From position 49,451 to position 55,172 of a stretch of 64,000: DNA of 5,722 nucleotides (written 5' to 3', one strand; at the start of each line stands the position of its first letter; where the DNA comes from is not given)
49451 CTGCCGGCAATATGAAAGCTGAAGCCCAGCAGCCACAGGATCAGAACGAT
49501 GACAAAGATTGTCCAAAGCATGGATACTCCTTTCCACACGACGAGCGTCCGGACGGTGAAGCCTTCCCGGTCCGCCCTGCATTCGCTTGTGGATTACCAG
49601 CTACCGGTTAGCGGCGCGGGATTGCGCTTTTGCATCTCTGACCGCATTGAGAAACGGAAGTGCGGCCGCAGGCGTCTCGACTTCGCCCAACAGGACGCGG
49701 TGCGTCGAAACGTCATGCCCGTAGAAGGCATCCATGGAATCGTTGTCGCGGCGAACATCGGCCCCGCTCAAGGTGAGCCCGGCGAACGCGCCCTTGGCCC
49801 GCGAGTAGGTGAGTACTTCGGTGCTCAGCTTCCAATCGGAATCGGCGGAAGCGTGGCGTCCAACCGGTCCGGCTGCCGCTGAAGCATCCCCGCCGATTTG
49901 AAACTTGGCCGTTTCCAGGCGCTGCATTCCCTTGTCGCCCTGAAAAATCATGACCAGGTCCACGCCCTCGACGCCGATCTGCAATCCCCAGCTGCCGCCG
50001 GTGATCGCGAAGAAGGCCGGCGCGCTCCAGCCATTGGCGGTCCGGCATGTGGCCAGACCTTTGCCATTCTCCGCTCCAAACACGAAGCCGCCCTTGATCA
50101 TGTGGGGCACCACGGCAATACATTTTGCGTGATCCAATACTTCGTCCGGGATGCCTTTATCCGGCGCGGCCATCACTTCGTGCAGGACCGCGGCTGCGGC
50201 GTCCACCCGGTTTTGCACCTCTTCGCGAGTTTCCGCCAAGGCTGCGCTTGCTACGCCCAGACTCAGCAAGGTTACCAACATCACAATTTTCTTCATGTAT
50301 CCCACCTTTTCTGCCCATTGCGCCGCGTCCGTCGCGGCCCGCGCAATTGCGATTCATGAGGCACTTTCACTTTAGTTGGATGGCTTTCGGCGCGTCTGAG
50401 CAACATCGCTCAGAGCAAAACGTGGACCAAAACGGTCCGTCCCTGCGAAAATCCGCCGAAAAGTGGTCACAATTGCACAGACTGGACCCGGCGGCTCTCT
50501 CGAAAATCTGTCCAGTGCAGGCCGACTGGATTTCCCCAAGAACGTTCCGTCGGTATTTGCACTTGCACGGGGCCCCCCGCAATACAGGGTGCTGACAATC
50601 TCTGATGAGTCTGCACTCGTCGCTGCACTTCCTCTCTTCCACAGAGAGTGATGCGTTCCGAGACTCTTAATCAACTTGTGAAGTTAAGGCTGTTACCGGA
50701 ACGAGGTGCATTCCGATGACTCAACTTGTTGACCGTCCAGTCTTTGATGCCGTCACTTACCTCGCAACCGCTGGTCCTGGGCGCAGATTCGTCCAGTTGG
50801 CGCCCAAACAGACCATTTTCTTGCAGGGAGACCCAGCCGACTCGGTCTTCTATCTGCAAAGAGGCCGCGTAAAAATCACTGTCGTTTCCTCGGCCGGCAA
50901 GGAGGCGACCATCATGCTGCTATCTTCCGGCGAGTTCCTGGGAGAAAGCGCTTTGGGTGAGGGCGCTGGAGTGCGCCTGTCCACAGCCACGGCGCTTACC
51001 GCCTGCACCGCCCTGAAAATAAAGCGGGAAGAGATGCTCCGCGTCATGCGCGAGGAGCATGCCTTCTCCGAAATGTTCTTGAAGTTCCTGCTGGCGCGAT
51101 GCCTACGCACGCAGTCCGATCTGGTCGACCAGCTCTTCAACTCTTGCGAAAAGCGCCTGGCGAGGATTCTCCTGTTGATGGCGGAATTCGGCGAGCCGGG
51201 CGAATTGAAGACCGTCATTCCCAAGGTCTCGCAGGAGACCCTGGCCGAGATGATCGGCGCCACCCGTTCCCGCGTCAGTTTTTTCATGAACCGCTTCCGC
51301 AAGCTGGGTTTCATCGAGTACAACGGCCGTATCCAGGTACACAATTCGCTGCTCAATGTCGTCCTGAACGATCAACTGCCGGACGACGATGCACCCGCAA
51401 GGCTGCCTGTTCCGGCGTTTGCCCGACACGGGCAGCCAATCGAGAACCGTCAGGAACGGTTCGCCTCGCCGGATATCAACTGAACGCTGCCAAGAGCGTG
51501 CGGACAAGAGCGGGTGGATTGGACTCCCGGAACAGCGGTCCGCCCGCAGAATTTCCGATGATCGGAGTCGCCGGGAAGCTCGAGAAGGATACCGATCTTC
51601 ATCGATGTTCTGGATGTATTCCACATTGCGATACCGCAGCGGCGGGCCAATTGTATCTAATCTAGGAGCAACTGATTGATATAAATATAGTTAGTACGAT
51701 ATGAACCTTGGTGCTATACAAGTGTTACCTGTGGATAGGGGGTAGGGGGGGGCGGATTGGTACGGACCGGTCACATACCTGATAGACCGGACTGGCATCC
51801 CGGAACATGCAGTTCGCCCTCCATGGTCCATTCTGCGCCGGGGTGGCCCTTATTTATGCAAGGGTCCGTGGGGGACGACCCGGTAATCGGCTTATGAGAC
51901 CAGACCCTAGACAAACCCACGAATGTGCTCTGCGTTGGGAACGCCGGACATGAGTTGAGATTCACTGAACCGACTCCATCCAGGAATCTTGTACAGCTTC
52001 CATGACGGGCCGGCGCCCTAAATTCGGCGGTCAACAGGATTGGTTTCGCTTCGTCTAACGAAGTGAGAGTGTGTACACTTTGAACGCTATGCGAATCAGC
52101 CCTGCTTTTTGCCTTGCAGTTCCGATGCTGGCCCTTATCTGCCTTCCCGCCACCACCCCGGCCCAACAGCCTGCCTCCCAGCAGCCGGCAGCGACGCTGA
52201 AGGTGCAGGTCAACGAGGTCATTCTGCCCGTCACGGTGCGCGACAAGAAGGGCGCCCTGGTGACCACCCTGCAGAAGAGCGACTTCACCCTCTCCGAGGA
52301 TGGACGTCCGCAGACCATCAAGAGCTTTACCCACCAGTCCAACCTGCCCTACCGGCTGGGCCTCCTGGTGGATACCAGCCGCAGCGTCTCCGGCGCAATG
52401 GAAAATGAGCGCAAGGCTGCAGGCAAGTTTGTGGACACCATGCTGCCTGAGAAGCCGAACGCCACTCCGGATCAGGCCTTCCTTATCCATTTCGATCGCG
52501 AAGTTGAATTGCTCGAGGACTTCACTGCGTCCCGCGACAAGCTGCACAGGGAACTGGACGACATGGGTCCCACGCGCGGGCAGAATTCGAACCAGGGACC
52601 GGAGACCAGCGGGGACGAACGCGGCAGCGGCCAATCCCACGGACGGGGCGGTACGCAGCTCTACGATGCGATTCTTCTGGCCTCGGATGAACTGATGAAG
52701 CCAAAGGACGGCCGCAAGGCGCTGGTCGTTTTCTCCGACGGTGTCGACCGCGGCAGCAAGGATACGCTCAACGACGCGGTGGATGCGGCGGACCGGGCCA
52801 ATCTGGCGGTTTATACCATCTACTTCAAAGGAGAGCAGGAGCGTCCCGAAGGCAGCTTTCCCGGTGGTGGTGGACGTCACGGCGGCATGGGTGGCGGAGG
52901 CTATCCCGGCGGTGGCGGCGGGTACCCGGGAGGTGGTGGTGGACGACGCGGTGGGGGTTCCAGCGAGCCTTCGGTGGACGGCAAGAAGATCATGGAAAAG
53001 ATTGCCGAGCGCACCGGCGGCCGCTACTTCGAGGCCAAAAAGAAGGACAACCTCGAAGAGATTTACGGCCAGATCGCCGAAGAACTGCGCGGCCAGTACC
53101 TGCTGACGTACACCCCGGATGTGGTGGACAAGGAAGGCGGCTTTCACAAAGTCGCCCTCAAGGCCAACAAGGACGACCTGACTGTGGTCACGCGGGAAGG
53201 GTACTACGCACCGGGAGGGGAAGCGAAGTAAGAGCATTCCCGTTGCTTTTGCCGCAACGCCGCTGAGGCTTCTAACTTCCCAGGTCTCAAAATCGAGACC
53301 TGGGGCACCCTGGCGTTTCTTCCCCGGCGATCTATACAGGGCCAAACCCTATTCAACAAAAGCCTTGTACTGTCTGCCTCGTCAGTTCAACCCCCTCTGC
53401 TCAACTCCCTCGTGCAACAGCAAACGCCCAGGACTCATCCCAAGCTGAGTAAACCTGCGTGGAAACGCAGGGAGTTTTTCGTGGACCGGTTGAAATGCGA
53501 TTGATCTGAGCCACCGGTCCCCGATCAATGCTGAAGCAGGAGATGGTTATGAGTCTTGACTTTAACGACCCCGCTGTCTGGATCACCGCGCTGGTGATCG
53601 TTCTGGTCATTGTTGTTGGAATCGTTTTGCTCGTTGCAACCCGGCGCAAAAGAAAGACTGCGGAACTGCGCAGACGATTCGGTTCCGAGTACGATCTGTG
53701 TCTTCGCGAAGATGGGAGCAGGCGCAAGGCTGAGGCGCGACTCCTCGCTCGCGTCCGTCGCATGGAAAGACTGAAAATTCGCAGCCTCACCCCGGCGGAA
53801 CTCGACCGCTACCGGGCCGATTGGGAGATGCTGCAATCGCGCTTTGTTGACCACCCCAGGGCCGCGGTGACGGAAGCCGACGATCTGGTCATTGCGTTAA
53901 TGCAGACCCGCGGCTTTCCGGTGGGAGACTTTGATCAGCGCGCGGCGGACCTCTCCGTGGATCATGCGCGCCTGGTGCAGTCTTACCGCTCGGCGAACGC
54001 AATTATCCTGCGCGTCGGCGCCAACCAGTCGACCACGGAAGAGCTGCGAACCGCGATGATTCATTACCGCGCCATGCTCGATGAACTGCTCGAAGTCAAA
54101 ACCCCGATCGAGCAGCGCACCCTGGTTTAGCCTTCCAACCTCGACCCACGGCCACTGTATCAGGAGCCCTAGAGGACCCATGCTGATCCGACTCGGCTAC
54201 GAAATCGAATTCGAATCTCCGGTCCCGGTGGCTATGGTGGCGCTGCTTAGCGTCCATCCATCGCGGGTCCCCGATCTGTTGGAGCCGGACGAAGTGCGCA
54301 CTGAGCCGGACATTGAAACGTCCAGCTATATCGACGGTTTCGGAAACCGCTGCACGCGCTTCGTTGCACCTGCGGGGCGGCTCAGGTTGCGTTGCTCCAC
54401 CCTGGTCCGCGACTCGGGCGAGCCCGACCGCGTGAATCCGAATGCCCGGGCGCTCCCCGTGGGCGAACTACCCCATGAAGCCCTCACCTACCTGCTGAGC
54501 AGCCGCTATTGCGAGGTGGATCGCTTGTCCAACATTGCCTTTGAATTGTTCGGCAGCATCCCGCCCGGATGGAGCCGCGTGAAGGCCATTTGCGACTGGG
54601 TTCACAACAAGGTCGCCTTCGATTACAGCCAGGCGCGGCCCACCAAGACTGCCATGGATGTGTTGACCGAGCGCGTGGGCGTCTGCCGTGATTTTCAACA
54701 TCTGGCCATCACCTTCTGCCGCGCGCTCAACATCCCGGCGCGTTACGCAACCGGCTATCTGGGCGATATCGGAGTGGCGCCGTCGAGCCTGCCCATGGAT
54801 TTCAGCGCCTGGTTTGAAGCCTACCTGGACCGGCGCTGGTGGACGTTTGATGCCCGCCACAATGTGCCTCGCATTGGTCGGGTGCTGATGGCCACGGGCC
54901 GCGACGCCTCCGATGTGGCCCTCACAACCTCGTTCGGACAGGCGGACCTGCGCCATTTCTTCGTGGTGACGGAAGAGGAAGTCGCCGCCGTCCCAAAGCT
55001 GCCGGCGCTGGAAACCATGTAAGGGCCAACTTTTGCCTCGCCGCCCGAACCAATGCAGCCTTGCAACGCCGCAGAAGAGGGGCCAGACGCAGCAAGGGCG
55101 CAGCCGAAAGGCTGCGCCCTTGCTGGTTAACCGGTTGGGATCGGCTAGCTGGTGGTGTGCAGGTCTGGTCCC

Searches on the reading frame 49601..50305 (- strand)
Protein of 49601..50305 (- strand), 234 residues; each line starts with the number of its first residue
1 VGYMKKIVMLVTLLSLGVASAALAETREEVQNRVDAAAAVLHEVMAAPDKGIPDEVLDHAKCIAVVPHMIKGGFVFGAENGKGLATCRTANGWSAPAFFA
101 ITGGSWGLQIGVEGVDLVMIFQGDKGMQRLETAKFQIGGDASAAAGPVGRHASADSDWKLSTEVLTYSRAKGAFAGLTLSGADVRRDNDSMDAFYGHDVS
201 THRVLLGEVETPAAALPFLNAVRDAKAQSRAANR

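Call 14: search_protein_families(library=pfam, proteins=[window:49601-50305:-])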
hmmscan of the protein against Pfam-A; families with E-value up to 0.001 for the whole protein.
window:49601-50305:- (234 aa): 1 family
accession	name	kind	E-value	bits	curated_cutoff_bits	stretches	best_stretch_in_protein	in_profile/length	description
PF04366.17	Ysc84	-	2.8e-34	118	25.1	1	102-224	1-126/127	Las17-binding protein actin regulator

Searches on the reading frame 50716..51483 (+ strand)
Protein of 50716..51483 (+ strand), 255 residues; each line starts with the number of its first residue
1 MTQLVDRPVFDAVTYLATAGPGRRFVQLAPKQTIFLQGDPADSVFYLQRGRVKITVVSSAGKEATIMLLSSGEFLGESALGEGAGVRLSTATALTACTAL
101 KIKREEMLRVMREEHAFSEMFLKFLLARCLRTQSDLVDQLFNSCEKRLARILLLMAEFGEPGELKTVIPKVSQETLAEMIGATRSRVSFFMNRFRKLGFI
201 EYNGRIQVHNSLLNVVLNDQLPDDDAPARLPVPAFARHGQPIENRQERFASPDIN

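Call 14: search_protein_families(library=pfam, proteins=[window:50716-51483:+])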
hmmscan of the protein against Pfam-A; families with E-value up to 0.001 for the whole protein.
window:50716-51483:+ (255 aa): 2 families
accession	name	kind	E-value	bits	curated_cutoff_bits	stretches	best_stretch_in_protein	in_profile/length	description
PF00027.35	cNMP_binding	-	6.2e-20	71.4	27.5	1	26-113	2-88/89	Cyclic nucleotide-binding domain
PF13545.12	HTH_Crp_2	-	7.6e-12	45.5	27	1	146-210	1-63/70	Crp-like helix-turn-helix domain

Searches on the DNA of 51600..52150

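Call 6: search_rna_families(source=window, start=51600, end=52150, threshold=evalue, max_evalue=10, show_alignments=3)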
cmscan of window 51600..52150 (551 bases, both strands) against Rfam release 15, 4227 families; matches with E-value up to 10: 1.
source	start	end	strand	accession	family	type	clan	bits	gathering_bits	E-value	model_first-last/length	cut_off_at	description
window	51809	51843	-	RF02216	ZNFX1-AS1_2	Gene; lncRNA;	-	10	45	7.1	1-93/93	no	ZNFX1 antisense RNA 1 conserved region 2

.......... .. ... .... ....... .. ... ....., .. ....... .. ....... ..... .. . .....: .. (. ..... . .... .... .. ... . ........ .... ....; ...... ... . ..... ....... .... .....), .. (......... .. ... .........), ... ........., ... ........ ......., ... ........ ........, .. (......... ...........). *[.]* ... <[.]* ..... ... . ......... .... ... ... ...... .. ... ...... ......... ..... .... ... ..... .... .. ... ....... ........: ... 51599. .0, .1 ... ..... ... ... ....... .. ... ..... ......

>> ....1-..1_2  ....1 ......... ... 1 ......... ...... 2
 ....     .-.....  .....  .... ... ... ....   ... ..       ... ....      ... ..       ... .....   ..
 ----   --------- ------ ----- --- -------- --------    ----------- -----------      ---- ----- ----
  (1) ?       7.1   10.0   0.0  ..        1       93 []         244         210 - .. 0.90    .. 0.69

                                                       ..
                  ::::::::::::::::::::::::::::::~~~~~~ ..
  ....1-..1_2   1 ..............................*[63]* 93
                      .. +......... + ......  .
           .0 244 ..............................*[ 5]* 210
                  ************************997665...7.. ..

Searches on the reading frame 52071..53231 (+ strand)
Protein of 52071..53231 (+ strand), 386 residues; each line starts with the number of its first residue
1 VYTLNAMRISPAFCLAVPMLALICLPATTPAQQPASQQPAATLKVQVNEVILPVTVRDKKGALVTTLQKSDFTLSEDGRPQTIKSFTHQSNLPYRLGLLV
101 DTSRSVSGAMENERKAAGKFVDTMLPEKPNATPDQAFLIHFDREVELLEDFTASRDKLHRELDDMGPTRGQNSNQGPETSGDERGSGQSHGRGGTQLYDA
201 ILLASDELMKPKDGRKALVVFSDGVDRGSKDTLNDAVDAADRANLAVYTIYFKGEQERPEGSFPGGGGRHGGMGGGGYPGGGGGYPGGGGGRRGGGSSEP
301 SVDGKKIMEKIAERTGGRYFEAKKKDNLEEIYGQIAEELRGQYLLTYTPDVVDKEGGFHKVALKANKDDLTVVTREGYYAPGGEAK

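Call 14: search_protein_families(library=pfam, proteins=[window:52071-53231:+])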
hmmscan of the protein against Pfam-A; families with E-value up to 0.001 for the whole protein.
window:52071-53231:+ (386 aa): 1 family
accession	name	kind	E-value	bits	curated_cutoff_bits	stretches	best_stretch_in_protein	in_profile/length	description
PF13519.12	VWA_2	-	2.2e-08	35.1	27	1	98-224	3-106/107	von Willebrand factor type A domain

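Call 52: find_homologous_proteins(query=window:52071-53231:+, max_evalue=1e-20)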
Query window:52071-53231:+ (386 aa): 7834 proteins with E <= 1e-20 among 8000 candidates; the best 120 are listed.
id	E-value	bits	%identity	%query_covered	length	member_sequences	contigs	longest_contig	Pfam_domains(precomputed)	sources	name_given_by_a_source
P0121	3.1e-229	779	92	98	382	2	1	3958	PF00092.35,PF13519.13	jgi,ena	-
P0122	6.6e-223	758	93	95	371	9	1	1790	PF13519.13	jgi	-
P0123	5.3e-212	722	85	98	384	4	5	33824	PF13519.13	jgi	jgi:VWFA-related protein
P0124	2.5e-208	710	80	100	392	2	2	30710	PF00092.35,PF13519.13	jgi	jgi:VWFA-related protein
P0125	3.4e-204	696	80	98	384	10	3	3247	PF00092.35,PF13519.13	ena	-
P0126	1.8e-202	691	81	100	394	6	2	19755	PF13519.13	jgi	-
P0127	1.4e-200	684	79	99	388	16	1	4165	PF13519.13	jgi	-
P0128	1.6e-200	684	76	100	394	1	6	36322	PF00092.35,PF13519.13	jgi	jgi:VWFA-related protein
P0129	3.6e-200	683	76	100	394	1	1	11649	PF00092.35,PF13519.13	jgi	jgi:VWFA-related protein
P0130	9.8e-200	682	77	98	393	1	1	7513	PF00092.35,PF13519.13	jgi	jgi:VWFA-related protein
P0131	2.2e-199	680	82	99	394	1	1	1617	PF13519.13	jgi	jgi:VWFA-related protein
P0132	2.3e-199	680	80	100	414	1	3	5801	PF00092.35,PF13519.13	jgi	-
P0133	9.6e-199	678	79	100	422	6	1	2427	PF00092.35,PF13519.13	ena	-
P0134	1.7e-198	678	79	98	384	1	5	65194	PF00092.35,PF13519.13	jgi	jgi:VWFA-related protein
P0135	3.3e-198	677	80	98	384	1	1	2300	PF00092.35,PF13519.13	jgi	jgi:VWFA-related protein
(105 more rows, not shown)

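Call 53: find_encoding_contigs(protein=P0121, flank=2000, max_places=1)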
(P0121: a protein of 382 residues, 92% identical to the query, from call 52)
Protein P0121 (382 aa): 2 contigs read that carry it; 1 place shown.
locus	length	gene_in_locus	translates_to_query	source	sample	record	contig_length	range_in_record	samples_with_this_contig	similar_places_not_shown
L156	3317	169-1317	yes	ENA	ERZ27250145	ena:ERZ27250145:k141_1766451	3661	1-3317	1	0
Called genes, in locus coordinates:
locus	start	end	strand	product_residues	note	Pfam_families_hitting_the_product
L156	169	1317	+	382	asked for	PF00092:VWA (faint), PF13519:VWA_2 (faint)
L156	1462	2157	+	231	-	PF02826:2-Hacid_dh_C, PF03446:NAD_binding_2 (weak), PF03807:F420_oxidored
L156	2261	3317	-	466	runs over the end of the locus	?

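Call 54: find_encoding_contigs(protein=P0123, flank=2000, max_places=1)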
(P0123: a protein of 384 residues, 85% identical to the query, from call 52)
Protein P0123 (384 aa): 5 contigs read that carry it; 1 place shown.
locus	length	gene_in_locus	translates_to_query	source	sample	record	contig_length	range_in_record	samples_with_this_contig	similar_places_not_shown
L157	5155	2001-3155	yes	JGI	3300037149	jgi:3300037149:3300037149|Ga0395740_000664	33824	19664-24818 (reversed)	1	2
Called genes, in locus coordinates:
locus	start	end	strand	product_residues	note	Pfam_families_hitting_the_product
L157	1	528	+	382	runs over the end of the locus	-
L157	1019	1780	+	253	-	PF00027:cNMP_binding, PF13545:HTH_Crp_2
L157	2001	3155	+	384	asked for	PF13519:VWA_2 (faint)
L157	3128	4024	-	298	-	PF01841:Transglut_core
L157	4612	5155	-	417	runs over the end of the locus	PF07394:DUF1501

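Call 55: find_encoding_contigs(protein=P0124, flank=2000, max_places=1)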
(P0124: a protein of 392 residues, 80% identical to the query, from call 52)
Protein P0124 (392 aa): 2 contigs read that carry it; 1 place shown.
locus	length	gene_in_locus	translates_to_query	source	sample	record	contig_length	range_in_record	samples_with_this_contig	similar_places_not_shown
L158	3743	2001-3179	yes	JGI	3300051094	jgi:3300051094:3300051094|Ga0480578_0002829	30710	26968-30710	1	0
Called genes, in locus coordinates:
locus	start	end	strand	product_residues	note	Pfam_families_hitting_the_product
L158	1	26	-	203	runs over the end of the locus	-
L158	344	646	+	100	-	-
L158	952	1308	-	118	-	-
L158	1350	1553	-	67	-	-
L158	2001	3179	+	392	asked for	PF00092:VWA (faint), PF13519:VWA_2 (weak)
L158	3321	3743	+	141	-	?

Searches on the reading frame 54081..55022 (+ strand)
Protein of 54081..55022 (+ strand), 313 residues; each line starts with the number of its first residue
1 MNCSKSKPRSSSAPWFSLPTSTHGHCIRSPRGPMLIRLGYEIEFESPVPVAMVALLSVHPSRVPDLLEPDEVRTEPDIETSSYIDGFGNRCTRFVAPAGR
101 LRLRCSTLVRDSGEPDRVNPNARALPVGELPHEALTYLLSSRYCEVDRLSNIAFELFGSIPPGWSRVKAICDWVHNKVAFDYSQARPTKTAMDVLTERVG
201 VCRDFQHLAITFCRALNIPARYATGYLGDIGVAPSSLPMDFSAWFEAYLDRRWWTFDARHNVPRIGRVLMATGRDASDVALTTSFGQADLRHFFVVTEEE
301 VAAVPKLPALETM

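Call 14: search_protein_families(library=pfam, proteins=[window:54081-55022:+])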
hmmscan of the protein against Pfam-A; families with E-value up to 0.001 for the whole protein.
window:54081-55022:+ (313 aa): 1 family
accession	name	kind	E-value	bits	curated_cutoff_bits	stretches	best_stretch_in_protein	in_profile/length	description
PF01841.26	Transglut_core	-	3.6e-21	75.9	23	1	161-258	12-108/108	Transglutaminase-like superfamily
